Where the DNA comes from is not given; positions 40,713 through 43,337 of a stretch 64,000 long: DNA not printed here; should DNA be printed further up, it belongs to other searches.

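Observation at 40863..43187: Single polypeptide carrying two complete radical-SAM cores (B12-class N-terminal, SPASM-class C-terminal)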

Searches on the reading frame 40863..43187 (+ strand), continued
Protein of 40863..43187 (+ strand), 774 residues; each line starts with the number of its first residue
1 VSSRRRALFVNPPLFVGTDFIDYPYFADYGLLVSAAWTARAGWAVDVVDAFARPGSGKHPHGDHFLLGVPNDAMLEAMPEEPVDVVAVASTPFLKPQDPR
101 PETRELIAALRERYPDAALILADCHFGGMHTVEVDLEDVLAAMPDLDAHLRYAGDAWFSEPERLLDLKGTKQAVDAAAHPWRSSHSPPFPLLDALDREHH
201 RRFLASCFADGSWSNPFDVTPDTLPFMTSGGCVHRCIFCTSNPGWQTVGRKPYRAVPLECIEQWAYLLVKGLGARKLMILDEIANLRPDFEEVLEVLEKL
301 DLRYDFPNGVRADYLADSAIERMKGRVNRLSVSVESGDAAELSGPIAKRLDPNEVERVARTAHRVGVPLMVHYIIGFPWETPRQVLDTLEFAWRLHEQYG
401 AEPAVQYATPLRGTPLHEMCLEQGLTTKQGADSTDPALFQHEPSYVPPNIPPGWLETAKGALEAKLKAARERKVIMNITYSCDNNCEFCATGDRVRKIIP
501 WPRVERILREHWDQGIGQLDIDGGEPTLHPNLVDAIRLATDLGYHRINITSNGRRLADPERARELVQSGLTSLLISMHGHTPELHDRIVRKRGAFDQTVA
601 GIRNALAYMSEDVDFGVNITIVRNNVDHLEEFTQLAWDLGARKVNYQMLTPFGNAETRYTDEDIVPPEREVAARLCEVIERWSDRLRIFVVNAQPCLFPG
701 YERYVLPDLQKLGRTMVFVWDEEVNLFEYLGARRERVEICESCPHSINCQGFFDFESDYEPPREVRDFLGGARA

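Call 16: find_encoding_contigs(protein=P0043, flank=10000, max_places=2)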
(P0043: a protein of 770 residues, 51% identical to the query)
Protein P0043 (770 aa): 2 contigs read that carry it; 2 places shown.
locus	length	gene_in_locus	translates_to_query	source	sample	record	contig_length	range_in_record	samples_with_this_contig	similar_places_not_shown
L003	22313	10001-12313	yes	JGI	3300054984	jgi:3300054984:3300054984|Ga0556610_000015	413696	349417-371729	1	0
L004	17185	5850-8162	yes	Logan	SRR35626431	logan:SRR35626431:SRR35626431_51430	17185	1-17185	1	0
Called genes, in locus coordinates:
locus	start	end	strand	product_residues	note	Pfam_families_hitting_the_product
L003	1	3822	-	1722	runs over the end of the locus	-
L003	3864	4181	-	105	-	-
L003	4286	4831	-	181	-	-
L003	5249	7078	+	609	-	PF04055:Radical_SAM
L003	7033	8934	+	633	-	PF04055:Radical_SAM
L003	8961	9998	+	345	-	PF04055:Radical_SAM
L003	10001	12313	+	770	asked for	PF04055:Radical_SAM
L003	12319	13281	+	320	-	PF04055:Radical_SAM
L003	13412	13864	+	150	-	PF27806:HxsD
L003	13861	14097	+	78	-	-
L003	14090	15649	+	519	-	PF04055:Radical_SAM, PF13353:Fer4_12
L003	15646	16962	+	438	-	-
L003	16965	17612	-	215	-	PF04972:BON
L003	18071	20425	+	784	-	PF03176:MMPL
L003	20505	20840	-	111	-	PF00216:Bac_DNA_binding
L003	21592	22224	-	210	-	PF00106:adh_short (weak)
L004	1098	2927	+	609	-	PF04055:Radical_SAM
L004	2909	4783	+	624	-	PF04055:Radical_SAM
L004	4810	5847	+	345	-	PF04055:Radical_SAM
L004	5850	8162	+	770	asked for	PF04055:Radical_SAM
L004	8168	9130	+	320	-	PF04055:Radical_SAM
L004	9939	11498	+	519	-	PF04055:Radical_SAM, PF13353:Fer4_12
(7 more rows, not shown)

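Call 20: search_protein_families(library=ncbifam, proteins=[L001:5222-7075:+, L001:7057-8937:+, L001:8960-9997:+, L001:12316-13248:+, L001:13378-13833:+, L001:13839-14084:+, L001:14077-15627:+, L001:13245-13367:+, L001:19707-20987:+], max_evalue=0.00001)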
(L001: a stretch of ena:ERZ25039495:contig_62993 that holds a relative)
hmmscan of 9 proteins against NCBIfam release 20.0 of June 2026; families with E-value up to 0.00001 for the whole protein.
L001:5222-7075:+ (617 aa): 14 families
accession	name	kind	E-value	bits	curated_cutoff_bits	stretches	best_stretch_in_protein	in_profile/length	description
TIGR04053.2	TIGR04053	equivalog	9.9e-19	67.8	395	1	62-196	44-178/366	TIGR04053 family radical SAM/SPASM domain-containing protein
TIGR04545.1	rSAM_ahbD_hemeb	equivalog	4.9e-18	65.7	500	1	77-201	49-172/339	heme b synthase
TIGR03977.1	rSAM_pair_HxsC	equivalog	3.9e-16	58.8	267.9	1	54-258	48-259/292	His-Xaa-Ser system radical SAM maturase HxsC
TIGR04051.1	rSAM_NirJ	equivalog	9.7e-12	44.5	515.45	1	63-191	39-163/354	heme d1 biosynthesis radical SAM protein NirJ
TIGR04251.1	SCM_rSAM_ScmF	equivalog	1.7e-11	44.1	400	1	63-202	44-180/353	SynChlorMet cassette radical SAM/SPASM protein ScmF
TIGR04347.1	pseudo_SAM_Halo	equivalog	1.5e-10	40.9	525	1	71-205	81-213/390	TIGR04347 family pseudo-SAM/SPASM protein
TIGR02109.1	PQQ_syn_pqqE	equivalog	9.2e-10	38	381.35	1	63-201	44-179/358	pyrroloquinoline quinone biosynthesis protein PqqE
NF038332.1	rSAM_rare_HxsC4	exception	2.3e-09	36.9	500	0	82-254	68-246/335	radical SAM protein HxsC4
TIGR03962.1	mycofact_rSAM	equivalog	1e-08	34.8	265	1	79-198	62-180/339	mycofactocin radical SAM maturase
TIGR02668.1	moaA_archaeal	equivalog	1.5e-07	30.7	325.25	1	77-192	59-174/303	GTP 3',8-cyclase MoaA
NF001199.0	PRK00164.2-1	equivalog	5.6e-07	29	231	1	79-178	63-161/308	GTP 3',8-cyclase MoaA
TIGR04466.1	rSAM_BlsE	equivalog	1.4e-06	28.1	400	0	63-174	38-146/327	cytosylglucuronate decarboxylase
TIGR04133.1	rSAM_w_lipo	hypoth_equivalog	2.4e-06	26.8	425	1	76-196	75-194/350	TIGR04133 family radical SAM/SPASM protein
TIGR04340.1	rSAM_ACGX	hypoth_equivalog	3.1e-06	26.7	400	1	77-194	58-172/341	radical SAM/SPASM domain protein, ACGX system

L001:7057-8937:+ (626 aa): 33 families (the best 25 are shown)
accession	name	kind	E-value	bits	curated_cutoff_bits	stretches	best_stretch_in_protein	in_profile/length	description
NF038332.1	rSAM_rare_HxsC4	exception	1.8e-27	96.4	500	1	15-191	8-188/335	radical SAM protein HxsC4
TIGR03977.1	rSAM_pair_HxsC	equivalog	1.4e-23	83.3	267.9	1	24-232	29-240/292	His-Xaa-Ser system radical SAM maturase HxsC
TIGR04545.1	rSAM_ahbD_hemeb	equivalog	5.7e-19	68.7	500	1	26-231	6-208/339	heme b synthase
TIGR02668.1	moaA_archaeal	equivalog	9.6e-19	67.5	325.25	1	19-213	9-202/303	GTP 3',8-cyclase MoaA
TIGR04317.1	W_rSAM_matur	equivalog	1.3e-16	60.7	380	1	18-241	2-226/349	tungsten cofactor oxidoreductase radical SAM maturase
TIGR02109.1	PQQ_syn_pqqE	equivalog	6.9e-16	58.1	381.35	1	52-212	40-197/358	pyrroloquinoline quinone biosynthesis protein PqqE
TIGR04466.1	rSAM_BlsE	equivalog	1.2e-15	57.8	400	1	22-195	5-173/327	cytosylglucuronate decarboxylase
TIGR04546.1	rSAM_ahbC_deAc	equivalog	3.3e-15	55.8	650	1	27-198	46-214/390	12,18-didecarboxysiroheme deacetylase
TIGR04133.1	rSAM_w_lipo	hypoth_equivalog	4.4e-15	55.5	425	1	30-208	34-213/350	TIGR04133 family radical SAM/SPASM protein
NF001199.0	PRK00164.2-1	equivalog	1.8e-14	53.6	231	1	21-189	13-180/308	GTP 3',8-cyclase MoaA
TIGR04054.1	rSAM_NirJ1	equivalog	4.3e-14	51.9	650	1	28-197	44-210/387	putative heme d1 biosynthesis radical SAM protein NirJ1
TIGR02666.1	moaA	equivalog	4.5e-14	52.2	284.05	1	26-190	16-186/336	GTP 3',8-cyclase MoaA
TIGR04051.1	rSAM_NirJ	equivalog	8.5e-14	51.3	515.45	1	26-208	8-187/354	heme d1 biosynthesis radical SAM protein NirJ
TIGR04053.2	TIGR04053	equivalog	2.1e-13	50.3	395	1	67-205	58-194/366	TIGR04053 family radical SAM/SPASM domain-containing protein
TIGR04347.1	pseudo_SAM_Halo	equivalog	5.9e-13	48.8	525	1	26-197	44-212/390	TIGR04347 family pseudo-SAM/SPASM protein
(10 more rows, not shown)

L001:8960-9997:+ (345 aa): 28 families (the best 25 are shown)
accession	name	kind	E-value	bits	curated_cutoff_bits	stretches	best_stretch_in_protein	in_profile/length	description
TIGR03977.1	rSAM_pair_HxsC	equivalog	6.9e-28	97.4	267.9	1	6-233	28-261/292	His-Xaa-Ser system radical SAM maturase HxsC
TIGR04055.1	rSAM_NirJ2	equivalog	2.7e-17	63.3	500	1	10-168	7-167/326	putative heme d1 biosynthesis radical SAM protein NirJ2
TIGR04545.1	rSAM_ahbD_hemeb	equivalog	7.4e-17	61.8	500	1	8-196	5-195/339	heme b synthase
TIGR04053.2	TIGR04053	equivalog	1.1e-16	61.1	395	1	8-162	13-173/366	TIGR04053 family radical SAM/SPASM domain-containing protein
TIGR02109.1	PQQ_syn_pqqE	equivalog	7.1e-15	54.8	381.35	1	7-160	11-167/358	pyrroloquinoline quinone biosynthesis protein PqqE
TIGR02668.1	moaA_archaeal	equivalog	2e-14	53.3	325.25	1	7-163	14-174/303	GTP 3',8-cyclase MoaA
NF038332.1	rSAM_rare_HxsC4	exception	3e-14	52.9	500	1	13-200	24-217/335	radical SAM protein HxsC4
TIGR02666.1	moaA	equivalog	3.4e-14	52.6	284.05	1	8-170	15-188/336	GTP 3',8-cyclase MoaA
TIGR04054.1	rSAM_NirJ1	equivalog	2.4e-13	49.5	650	1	8-162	41-197/387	putative heme d1 biosynthesis radical SAM protein NirJ1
NF045574.1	sacti_mat_StsB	exception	2.9e-13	49.5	625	1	6-162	99-256/466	StsB family radical SAM/SPASM domain sactipeptide maturase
TIGR04546.1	rSAM_ahbC_deAc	equivalog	7.8e-13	48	650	1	8-155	44-193/390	12,18-didecarboxysiroheme deacetylase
TIGR04303.1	GeoRSP_rSAM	equivalog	1.8e-11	44.2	400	1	10-161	12-163/325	GeoRSP system radical SAM/SPASM protein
NF038283.1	viperin_w_prok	equivalog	2.3e-11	43.4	180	1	9-154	8-169/281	viperin family antiviral radical SAM protein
TIGR04051.1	rSAM_NirJ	equivalog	3.4e-11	42.7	515.45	1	8-162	7-163/354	heme d1 biosynthesis radical SAM protein NirJ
NF001199.0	PRK00164.2-1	equivalog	2.1e-10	40.2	231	1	7-161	16-174/308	GTP 3',8-cyclase MoaA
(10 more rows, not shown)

L001:12316-13248:+ (310 aa): 28 families (the best 25 are shown)
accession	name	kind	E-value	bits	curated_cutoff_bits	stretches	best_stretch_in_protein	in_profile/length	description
NF038332.1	rSAM_rare_HxsC4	exception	2.3e-24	86.2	500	1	18-207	16-210/335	radical SAM protein HxsC4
TIGR02668.1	moaA_archaeal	equivalog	4.5e-17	62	325.25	1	24-180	18-175/303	GTP 3',8-cyclase MoaA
NF001199.0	PRK00164.2-1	equivalog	1e-16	61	231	1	24-176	20-173/308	GTP 3',8-cyclase MoaA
TIGR04303.1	GeoRSP_rSAM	equivalog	3.6e-16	59.7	400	1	18-207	7-195/325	GeoRSP system radical SAM/SPASM protein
TIGR02666.1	moaA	equivalog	3.6e-15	55.8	284.05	1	25-158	19-158/336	GTP 3',8-cyclase MoaA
TIGR04347.1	pseudo_SAM_Halo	equivalog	2.4e-14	53.4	525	1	25-212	47-233/390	TIGR04347 family pseudo-SAM/SPASM protein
TIGR02109.1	PQQ_syn_pqqE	equivalog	2.6e-14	53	381.35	1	22-207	13-198/358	pyrroloquinoline quinone biosynthesis protein PqqE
TIGR03977.1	rSAM_pair_HxsC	equivalog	5.6e-14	51.7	267.9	1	24-239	33-254/292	His-Xaa-Ser system radical SAM maturase HxsC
NF045646.2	rSAM_Se_TrsS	equivalog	9.2e-14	50.8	490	1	24-137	94-210/441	radical SAM (seleno)protein TrsS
NF045574.1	sacti_mat_StsB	exception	3.1e-13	49.4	625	1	25-188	105-266/466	StsB family radical SAM/SPASM domain sactipeptide maturase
TIGR04545.1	rSAM_ahbD_hemeb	equivalog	2e-12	47.2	500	1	23-206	7-190/339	heme b synthase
NF045702.1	rSAM_GDGT_ether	equivalog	2.9e-11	42.7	450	1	17-134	87-210/486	tetraether lipid synthase Tes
TIGR04055.1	rSAM_NirJ2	equivalog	2.3e-10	40.5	500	1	25-156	9-139/326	putative heme d1 biosynthesis radical SAM protein NirJ2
NF050035.1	rSAM_WgK_link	exception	4.8e-10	39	650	1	13-162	6-154/367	radical SAM/SPASM peptide maturase WgkB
TIGR04546.1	rSAM_ahbC_deAc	equivalog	6.7e-10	38.3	650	1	25-163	48-185/390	12,18-didecarboxysiroheme deacetylase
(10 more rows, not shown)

L001:13378-13833:+ (151 aa): 1 family
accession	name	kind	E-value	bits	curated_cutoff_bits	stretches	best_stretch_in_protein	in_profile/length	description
TIGR03976.1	chp_LLNDYxLRE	equivalog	7e-15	55.2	50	1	23-106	4-87/90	His-Xaa-Ser system protein HxsD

L001:13839-14084:+ (81 aa): 1 family
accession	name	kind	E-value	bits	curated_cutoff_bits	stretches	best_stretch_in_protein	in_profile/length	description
NF038315.1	HxsD_rel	equivalog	2.6e-16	59.6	41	1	11-72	1-61/62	HxsD-like protein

L001:14077-15627:+ (516 aa): 47 families (the best 25 are shown)
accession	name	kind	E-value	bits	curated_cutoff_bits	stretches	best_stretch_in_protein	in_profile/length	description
TIGR03978.1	rSAM_paired_1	equivalog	6.4e-152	506.5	370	1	39-505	2-466/466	His-Xaa-Ser system radical SAM maturase HxsB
NF047865.1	rSAM_PapB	equivalog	2e-29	102.9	340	1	120-455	7-315/330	PapB family radical SAM/SPASM ranthipeptide maturase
TIGR04068.1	rSAM_ocin_clost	equivalog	5.1e-29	101.5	500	1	122-268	90-240/462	Cys-rich peptide radical SAM maturase CcpM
NF040492.1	not_ScfB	exception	7.8e-29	100.8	855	1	122-460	101-422/450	ScfB-related radical SAM/SPASM orphan maturase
TIGR03906.1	quino_hemo_SAM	equivalog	1.2e-28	100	453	1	119-265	95-246/467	quinohemoprotein amine dehydrogenase maturation protein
TIGR04064.1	rSAM_nif11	equivalog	5.6e-28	97.9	518.7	1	119-258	81-222/459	nif11-like peptide radical SAM maturase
TIGR03974.1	rSAM_six_Cys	equivalog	1.3e-27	96.8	425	1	122-470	103-431/451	thioether cross-link-forming SCIFF peptide maturase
NF035951.1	rSAM_RumMC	equivalog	4.3e-23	81.8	720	1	122-266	118-265/510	RumMC family radical SAM sactipeptide maturase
TIGR03942.1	sulfatase_rSAM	equivalog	3.6e-21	75.6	349.45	1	123-492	8-359/363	anaerobic sulfatase maturase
NF038170.1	lachnocin_rSAM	equivalog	4.6e-19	68.6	550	1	120-262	80-225/440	lachnocin radical SAM maturase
TIGR04083.1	rSAM_pep_methan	hypoth_equivalog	1.2e-18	67.2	300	1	123-492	7-345/376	TIGR04083 family peptide-modifying radical SAM enzyme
NF010321.0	PRK13758.1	equivalog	3.9e-18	65.7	441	1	125-491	14-363/370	anaerobic sulfatase-maturase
NF038107.1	rSAM_NF038107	equivalog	8.5e-18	64.3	600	1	89-266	59-239/444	Cys-every-fifth radical SAM/SPASM peptide maturase CefB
TIGR04163.1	rSAM_cobopep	equivalog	2.9e-17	62.5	375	1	120-492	68-421/428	peptide-modifying radical SAM enzyme CbpB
TIGR04280.1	geopep_mat_rSAM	hypoth_equivalog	3.1e-16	59.4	400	1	120-260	88-230/428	geopeptide radical SAM maturase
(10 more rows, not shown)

L001:13245-13367:+ (40 aa): 0 families

L001:19707-20987:+ (426 aa): 1 family
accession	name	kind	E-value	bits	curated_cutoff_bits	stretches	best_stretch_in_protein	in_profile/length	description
TIGR04267.2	mod_HExxH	domain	7.5e-23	81.4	40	1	233-399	2-176/177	aKG-HExxH-type peptide beta-hydroxylase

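Call 21: search_protein_families(library=pfam, proteins=[L001:5222-7075:+, L001:7057-8937:+, L001:13839-14084:+, L001:14077-15627:+, L003:15646-16962:+, L001:13245-13367:+], max_evalue=0.01)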
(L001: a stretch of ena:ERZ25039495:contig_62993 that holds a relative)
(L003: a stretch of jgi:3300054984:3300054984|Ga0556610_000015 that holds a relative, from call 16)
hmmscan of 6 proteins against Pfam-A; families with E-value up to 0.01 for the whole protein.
L001:5222-7075:+ (617 aa): 1 family
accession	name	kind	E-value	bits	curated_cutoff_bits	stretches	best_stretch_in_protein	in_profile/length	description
PF04055.27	Radical_SAM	-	4.2e-14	53.5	29.5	1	61-178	30-152/166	Radical SAM superfamily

L001:7057-8937:+ (626 aa): 1 family
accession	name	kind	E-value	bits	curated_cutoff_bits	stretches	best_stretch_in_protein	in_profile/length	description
PF04055.27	Radical_SAM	-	1.9e-16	61.1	29.5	1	27-184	4-166/166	Radical SAM superfamily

L001:13839-14084:+ (81 aa): 0 families

L001:14077-15627:+ (516 aa): 2 families
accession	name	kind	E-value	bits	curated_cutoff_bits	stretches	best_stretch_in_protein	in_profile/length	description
PF04055.27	Radical_SAM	-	9.7e-16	58.8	29.5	1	121-262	2-138/166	Radical SAM superfamily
PF13353.11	Fer4_12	-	5.9e-09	36.8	22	1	113-221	2-107/137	4Fe-4S single cluster domain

L003:15646-16962:+ (438 aa): 0 families

L001:13245-13367:+ (40 aa): 0 families

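Call 22: find_encoding_contigs(protein=P0005, flank=10000, max_places=2)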
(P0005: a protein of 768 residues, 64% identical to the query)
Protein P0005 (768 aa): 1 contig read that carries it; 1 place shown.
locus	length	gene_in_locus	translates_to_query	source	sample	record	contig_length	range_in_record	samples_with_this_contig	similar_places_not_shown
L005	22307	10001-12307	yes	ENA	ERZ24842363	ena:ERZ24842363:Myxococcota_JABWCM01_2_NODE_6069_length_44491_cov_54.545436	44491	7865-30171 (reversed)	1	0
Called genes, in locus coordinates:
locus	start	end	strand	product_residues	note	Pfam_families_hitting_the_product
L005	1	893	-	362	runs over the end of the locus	PF00266:Aminotran_5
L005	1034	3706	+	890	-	-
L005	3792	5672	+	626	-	PF04055:Radical_SAM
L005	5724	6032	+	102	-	-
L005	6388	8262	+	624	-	PF04055:Radical_SAM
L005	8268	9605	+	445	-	-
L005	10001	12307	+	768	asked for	PF04055:Radical_SAM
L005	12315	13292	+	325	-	PF04055:Radical_SAM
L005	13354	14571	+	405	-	-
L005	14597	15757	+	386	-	PF04055:Radical_SAM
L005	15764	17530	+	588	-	PF04055:Radical_SAM, PF13489:Methyltransf_23 (weak), PF08241:Methyltransf_11, PF08242:Methyltransf_12, PF13649:Methyltransf_25, PF13847:Methyltransf_31 (weak)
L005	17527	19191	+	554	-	PF04055:Radical_SAM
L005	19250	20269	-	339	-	PF04055:Radical_SAM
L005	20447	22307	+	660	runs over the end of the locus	PF04055:Radical_SAM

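Call 23: find_encoding_contigs(protein=P0003, flank=10000, max_places=2)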
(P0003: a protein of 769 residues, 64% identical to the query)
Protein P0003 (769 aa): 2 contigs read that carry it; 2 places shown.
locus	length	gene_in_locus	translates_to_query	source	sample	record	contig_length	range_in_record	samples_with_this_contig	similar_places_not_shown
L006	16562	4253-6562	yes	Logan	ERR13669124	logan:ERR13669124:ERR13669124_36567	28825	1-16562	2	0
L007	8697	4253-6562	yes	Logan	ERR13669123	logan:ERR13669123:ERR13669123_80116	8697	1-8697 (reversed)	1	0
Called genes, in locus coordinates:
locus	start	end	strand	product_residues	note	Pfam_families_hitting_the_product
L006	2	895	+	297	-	?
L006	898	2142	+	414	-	-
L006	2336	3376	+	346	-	PF04055:Radical_SAM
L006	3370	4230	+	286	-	PF01040:UbiA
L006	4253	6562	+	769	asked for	PF04055:Radical_SAM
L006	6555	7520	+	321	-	PF04055:Radical_SAM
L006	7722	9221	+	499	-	PF02310:B12-binding, PF04055:Radical_SAM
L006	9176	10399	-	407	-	-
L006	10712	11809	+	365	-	-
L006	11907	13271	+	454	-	PF00079:Serpin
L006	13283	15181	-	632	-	PF16158:N_BRCA1_IG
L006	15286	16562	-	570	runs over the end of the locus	PF13231:PMT_2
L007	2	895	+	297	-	?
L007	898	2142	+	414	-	-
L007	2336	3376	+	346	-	PF04055:Radical_SAM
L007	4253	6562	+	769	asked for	PF04055:Radical_SAM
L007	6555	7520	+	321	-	PF04055:Radical_SAM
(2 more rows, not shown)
